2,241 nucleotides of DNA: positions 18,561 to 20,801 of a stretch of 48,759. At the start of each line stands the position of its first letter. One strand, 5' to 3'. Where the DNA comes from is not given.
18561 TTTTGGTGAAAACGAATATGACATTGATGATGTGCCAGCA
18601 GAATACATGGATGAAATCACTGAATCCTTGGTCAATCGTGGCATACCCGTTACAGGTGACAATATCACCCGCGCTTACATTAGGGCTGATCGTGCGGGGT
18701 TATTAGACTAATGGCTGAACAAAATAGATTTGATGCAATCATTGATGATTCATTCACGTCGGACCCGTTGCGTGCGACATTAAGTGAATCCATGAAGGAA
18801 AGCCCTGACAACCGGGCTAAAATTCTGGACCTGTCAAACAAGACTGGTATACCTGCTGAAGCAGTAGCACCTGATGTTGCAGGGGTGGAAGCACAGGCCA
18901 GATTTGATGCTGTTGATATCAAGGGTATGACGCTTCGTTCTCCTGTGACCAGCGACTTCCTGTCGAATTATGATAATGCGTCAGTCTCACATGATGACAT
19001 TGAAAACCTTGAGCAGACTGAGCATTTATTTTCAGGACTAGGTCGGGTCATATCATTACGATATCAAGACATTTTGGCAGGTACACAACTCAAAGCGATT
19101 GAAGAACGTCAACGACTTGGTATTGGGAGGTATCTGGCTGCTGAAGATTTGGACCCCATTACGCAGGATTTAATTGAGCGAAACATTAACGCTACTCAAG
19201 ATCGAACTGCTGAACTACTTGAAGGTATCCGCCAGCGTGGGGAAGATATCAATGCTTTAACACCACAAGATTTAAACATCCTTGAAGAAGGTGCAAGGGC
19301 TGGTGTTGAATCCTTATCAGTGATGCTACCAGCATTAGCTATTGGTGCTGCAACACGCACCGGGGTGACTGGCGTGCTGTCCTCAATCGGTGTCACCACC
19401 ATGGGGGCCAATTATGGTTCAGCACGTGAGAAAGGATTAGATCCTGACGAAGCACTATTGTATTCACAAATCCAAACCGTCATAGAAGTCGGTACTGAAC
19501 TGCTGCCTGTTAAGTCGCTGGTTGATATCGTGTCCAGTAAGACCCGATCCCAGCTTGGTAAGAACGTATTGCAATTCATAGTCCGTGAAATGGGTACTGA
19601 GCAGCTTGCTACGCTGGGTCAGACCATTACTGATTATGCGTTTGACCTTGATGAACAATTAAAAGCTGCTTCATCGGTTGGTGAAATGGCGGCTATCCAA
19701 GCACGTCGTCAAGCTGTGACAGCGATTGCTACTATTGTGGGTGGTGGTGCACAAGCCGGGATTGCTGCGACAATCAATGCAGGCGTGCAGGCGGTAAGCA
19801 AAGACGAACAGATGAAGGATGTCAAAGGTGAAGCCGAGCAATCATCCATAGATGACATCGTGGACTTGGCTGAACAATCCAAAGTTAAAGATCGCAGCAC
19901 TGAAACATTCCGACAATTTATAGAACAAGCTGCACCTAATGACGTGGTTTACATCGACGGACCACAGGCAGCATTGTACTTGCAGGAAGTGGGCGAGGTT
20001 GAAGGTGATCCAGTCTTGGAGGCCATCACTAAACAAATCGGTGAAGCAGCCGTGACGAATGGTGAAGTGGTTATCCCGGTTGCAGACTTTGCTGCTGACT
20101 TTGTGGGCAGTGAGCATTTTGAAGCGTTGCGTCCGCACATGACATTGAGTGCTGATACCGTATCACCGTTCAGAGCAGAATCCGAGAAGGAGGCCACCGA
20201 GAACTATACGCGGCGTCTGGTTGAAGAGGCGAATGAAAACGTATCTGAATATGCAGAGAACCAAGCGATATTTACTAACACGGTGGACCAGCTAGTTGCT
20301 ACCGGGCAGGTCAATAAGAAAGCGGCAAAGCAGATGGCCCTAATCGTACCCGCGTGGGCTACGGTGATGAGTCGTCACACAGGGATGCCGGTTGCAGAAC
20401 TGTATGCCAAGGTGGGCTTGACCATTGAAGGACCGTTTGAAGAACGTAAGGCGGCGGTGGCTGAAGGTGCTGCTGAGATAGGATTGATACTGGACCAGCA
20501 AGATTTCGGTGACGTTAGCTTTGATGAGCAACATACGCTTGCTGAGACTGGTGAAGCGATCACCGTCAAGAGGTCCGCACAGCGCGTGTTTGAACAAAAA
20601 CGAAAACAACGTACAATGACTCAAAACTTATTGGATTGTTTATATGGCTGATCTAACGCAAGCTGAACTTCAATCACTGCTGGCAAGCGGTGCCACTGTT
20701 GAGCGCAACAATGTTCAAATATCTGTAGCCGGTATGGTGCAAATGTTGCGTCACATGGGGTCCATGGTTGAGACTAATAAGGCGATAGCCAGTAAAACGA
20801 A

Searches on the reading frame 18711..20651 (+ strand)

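Call 50: search_protein_families(library=phrogs, proteins=[window:18711-20651:+], max_evalue=0.00001)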
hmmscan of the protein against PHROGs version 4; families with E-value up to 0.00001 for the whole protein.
window:18711-20651:+ (646 aa): 1 family
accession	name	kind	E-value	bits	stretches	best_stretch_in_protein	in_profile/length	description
phrog_9880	-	unknown function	1.7e-47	162.8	2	182-603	258-696/2231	-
